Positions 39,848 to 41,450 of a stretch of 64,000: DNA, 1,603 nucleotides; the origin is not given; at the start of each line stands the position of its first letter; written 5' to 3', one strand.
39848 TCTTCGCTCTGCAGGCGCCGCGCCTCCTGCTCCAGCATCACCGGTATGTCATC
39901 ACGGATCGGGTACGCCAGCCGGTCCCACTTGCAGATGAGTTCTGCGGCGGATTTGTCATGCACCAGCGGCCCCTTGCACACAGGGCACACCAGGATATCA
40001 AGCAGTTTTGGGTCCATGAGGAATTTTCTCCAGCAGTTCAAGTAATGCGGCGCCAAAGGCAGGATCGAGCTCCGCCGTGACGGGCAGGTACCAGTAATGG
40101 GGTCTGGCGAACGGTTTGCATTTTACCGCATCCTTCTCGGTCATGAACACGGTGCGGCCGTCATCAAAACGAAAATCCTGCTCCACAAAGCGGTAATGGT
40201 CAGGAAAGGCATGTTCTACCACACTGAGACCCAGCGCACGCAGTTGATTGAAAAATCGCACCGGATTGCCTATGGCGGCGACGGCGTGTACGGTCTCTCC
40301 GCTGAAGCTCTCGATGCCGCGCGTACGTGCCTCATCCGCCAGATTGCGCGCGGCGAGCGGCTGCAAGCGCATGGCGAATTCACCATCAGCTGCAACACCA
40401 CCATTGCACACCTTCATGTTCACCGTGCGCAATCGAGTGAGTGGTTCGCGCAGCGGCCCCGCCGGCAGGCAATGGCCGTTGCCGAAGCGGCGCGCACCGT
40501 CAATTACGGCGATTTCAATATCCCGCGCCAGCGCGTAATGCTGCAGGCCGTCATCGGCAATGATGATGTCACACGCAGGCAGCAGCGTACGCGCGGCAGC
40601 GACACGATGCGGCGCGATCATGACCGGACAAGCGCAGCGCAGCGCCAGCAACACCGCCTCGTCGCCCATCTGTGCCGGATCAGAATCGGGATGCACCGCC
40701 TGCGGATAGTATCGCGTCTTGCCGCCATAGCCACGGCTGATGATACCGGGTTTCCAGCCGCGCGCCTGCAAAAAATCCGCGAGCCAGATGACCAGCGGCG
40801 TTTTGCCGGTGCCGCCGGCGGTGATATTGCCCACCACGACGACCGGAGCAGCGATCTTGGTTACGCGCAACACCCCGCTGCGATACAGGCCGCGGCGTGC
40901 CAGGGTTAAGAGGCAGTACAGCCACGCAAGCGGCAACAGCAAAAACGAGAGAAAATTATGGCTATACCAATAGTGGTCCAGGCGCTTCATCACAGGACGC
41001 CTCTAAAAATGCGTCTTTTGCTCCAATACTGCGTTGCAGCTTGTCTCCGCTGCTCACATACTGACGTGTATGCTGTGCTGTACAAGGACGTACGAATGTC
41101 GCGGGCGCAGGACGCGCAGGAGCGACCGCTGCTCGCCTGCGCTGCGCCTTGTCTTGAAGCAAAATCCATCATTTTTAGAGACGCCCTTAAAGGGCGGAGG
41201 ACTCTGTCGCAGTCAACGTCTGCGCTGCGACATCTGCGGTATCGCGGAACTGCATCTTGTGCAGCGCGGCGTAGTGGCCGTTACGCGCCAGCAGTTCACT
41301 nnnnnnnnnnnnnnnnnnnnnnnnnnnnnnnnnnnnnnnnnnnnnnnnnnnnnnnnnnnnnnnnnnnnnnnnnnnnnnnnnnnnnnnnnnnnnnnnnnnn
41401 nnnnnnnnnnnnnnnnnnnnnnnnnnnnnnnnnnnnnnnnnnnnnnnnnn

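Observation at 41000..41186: Both MITE copies exactly fill operon-internal spacers of lipid genes and supply the ribosome-binding site for the downstream gene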

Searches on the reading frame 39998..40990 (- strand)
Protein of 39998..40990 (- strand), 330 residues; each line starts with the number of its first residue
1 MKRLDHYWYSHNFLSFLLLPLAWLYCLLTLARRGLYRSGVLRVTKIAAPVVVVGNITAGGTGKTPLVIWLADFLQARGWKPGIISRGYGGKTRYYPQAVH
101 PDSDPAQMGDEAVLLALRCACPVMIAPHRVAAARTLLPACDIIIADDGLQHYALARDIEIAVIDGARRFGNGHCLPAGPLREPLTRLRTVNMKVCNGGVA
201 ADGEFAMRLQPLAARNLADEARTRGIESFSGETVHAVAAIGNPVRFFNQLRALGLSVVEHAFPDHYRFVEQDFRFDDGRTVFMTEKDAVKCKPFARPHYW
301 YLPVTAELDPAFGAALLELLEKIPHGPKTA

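Call 8: find_encoding_contigs(protein=window:39998-40990:-, flank=3000, max_places=6)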
Protein window:39998-40990:- (330 aa): 2 contigs read that carry it; 2 places shown.
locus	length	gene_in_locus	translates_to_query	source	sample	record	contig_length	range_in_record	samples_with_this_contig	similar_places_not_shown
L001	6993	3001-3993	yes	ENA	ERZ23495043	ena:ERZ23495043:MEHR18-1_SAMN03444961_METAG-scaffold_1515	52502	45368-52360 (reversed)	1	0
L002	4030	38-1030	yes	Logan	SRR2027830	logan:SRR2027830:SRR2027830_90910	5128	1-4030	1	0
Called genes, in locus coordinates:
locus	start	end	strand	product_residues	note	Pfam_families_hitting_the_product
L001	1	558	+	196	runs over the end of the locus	PF01618:MotA_ExbB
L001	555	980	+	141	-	PF02472:ExbD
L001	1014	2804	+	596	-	PF00664:ABC_membrane, PF00005:ABC_tran, PF02463:SMC_N (weak)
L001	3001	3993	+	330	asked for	PF02606:LpxK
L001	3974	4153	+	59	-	PF03966:Trm112p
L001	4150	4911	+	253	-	PF02348:CTP_transf_3, PF12804:NTP_transf_3, PF09837:DUF2064 (faint)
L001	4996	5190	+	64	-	-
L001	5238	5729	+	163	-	PF01451:LMWPc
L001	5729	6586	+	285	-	PF03881:Fructosamin_kin, PF01636:APH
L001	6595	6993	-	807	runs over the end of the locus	PF00575:S1, PF10150:RNase_E_G, PF20833:RNase_E_G_Thio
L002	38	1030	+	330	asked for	PF02606:LpxK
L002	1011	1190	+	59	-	PF03966:Trm112p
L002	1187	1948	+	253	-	PF02348:CTP_transf_3, PF12804:NTP_transf_3, PF09837:DUF2064 (faint)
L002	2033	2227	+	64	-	-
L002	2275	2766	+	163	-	PF01451:LMWPc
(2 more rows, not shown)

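Call 21: find_related_loci(query=window:39998-40990:-, collection=metagenome_contigs, flank=1500)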
Query window:39998-40990:- (330 aa) in metagenome_contigs; peptide patterns used: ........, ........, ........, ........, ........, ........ (x = any residue, [..] = any of these).
600 stretches matched a pattern (row limit reached: there are more); 127 encode a relative of the query (tblastn E <= 1e-3); the best 80 are kept; 80 distinct loci.
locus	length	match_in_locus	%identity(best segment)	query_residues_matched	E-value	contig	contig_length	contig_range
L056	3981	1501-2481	55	1-325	6e-122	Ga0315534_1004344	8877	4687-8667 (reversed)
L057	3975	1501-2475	54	1-323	6e-120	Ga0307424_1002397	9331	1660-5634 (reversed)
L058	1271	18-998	57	1-321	1e-130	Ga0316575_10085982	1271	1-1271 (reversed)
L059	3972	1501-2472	55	1-323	9e-120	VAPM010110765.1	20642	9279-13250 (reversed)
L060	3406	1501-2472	55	1-323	1e-120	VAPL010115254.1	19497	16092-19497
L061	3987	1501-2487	55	2-330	2e-119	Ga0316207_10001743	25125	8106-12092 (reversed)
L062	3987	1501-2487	55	2-330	2e-118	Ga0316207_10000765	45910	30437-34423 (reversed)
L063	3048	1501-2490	53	1-330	6e-118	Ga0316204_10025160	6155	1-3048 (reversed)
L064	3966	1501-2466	59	1-322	2e-116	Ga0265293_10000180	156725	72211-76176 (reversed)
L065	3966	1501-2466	56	1-321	5e-116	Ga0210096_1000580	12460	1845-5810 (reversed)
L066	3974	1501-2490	53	1-330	2e-117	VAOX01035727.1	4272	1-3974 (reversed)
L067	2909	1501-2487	55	4-330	1e-116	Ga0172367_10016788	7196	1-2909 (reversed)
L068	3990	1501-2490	53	1-330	2e-115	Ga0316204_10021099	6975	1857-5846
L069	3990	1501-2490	54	1-330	9e-115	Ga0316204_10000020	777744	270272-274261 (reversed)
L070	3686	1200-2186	52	2-330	1e-114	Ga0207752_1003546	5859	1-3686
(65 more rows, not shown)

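Call 23: find_homologous_proteins(query=window:39998-40990:-, max_evalue=1e-60)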
Query window:39998-40990:- (330 aa): 7870 proteins with E <= 1e-60 among 8000 candidates; the best 120 are listed.
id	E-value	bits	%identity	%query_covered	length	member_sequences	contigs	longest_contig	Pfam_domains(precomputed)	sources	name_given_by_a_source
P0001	2.9e-225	765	100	100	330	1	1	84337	PF02606.21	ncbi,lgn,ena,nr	ncbi:MAG: tetraacyldisaccharide 4'-kinase [Proteobacteria bacterium]|nr:tetraacyldisaccharide 4'-kin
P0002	1.4e-208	710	92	100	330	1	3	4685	PF02606.21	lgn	-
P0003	2.7e-203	693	89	100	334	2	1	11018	PF02606.21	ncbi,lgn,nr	ncbi:MAG: tetraacyldisaccharide 4'-kinase [Gammaproteobacteria bacterium]|nr:tetraacyldisaccharide 4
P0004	3.4e-196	669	88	100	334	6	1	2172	PF02606.21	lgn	-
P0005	6.2e-195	665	87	100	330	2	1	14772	PF02606.21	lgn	-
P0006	8.3e-163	560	73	100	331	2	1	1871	PF02606.21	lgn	-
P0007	2.5e-159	548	72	100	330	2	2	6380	PF02606.21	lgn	-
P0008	1.1e-151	523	68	100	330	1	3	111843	PF02606.21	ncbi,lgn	-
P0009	1.7e-149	516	68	100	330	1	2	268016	PF02606.21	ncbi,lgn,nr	ncbi:MAG: tetraacyldisaccharide 4'-kinase [Gammaproteobacteria bacterium]|nr:tetraacyldisaccharide 4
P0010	6.4e-147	507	67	100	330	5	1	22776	PF02606.21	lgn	-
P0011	6.6e-145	501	65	100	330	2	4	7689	PF02606.21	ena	-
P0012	4.0e-138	478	62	100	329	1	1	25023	PF02606.21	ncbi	-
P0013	2.1e-135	469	61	99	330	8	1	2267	PF02606.21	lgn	-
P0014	2.3e-133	463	61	100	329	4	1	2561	PF02606.21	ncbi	-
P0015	2.4e-133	463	64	98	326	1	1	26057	PF02606.21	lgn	-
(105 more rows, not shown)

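Call 24: find_encoding_contigs(protein=P0002, flank=1500, max_places=2)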
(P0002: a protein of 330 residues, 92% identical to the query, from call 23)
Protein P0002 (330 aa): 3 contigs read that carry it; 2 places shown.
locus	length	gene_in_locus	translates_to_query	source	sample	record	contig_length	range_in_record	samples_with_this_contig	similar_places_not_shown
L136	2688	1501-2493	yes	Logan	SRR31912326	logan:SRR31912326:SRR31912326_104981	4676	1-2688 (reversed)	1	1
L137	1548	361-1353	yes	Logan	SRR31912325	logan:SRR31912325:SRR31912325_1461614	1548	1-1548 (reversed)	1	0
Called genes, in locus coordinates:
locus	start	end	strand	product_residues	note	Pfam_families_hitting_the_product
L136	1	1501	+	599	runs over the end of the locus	PF00664:ABC_membrane, PF00005:ABC_tran, PF02463:SMC_N (weak)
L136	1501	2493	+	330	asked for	PF02606:LpxK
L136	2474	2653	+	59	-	PF03966:Trm112p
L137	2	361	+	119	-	?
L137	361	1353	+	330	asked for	PF02606:LpxK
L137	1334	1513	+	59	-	PF03966:Trm112p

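Call 25: find_encoding_contigs(protein=P0003, flank=1500, max_places=2)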
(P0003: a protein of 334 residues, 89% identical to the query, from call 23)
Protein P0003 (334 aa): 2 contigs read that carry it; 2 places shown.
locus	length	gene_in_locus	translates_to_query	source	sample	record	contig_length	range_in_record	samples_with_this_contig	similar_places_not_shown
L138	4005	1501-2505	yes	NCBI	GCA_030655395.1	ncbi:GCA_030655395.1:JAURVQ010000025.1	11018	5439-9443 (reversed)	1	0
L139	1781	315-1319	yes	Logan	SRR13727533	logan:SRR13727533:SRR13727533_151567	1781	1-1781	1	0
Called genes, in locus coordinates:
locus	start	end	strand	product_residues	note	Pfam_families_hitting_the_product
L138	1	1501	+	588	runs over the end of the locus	PF00664:ABC_membrane, PF00005:ABC_tran, PF02463:SMC_N (weak)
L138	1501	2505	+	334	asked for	PF02606:LpxK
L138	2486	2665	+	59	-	PF03966:Trm112p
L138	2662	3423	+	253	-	PF02348:CTP_transf_3, PF12804:NTP_transf_3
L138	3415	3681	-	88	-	-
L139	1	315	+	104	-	?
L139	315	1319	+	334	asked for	PF02606:LpxK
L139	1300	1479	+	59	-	PF03966:Trm112p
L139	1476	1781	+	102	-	?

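Call 26: find_encoding_contigs(protein=P0005, flank=1500, max_places=2)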
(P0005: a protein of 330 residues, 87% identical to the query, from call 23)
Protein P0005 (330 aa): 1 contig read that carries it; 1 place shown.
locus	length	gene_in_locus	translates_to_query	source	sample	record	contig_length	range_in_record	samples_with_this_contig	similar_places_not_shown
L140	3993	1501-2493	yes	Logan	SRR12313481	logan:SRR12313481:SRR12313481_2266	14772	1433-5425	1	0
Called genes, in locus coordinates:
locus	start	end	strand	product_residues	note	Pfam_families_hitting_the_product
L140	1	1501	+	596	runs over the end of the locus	PF00664:ABC_membrane, PF00005:ABC_tran, PF02463:SMC_N (weak)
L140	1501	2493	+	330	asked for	PF02606:LpxK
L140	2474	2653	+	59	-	PF03966:Trm112p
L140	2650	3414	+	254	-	PF02348:CTP_transf_3, PF12804:NTP_transf_3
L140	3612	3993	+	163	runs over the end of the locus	PF01451:LMWPc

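Call 27: find_encoding_contigs(protein=P0007, flank=1500, max_places=2)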
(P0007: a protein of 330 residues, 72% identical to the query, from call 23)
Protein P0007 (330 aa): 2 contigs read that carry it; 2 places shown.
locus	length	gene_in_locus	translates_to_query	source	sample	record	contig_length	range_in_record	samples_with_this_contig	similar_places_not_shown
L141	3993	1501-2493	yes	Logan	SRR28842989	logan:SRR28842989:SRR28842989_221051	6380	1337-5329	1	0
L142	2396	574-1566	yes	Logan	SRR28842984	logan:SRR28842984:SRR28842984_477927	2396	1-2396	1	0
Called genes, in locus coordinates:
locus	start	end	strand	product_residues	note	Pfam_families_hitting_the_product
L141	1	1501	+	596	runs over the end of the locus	PF00664:ABC_membrane, PF00005:ABC_tran, PF02463:SMC_N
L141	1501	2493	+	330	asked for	PF02606:LpxK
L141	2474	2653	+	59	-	PF03966:Trm112p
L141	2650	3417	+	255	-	PF02348:CTP_transf_3, PF12804:NTP_transf_3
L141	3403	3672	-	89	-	-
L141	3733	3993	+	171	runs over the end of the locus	PF01451:LMWPc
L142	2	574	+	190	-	?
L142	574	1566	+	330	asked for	PF02606:LpxK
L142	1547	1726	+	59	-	PF03966:Trm112p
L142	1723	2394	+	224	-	?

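Call 68: search_protein_families(library=ncbifam, proteins=[window:39998-40990:-], max_evalue=1e-10)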
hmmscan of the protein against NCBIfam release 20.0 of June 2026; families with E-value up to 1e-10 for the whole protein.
window:39998-40990:- (330 aa): 2 families
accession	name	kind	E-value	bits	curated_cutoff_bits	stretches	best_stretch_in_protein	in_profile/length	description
TIGR00682.1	lpxK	equivalog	2.3e-77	260.3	91.95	1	21-312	1-311/324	tetraacyldisaccharide 4'-kinase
NF001892.0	PRK00652.1-5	equivalog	8.5e-28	97.3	327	1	9-296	14-279/308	tetraacyldisaccharide 4'-kinase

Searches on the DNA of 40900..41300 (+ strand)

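Call 3: search_dna_similar(query=window:40990-41200:+, collection=ecoli_genomes, mode=near, max_rows=5)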
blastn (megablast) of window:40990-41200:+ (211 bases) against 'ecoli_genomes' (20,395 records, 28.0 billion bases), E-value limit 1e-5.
No match.

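Call 54: search_rna_families(source=window, start=40900, end=41300, threshold=evalue, max_evalue=10)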
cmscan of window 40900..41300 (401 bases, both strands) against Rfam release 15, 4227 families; matches with E-value up to 10: 0.
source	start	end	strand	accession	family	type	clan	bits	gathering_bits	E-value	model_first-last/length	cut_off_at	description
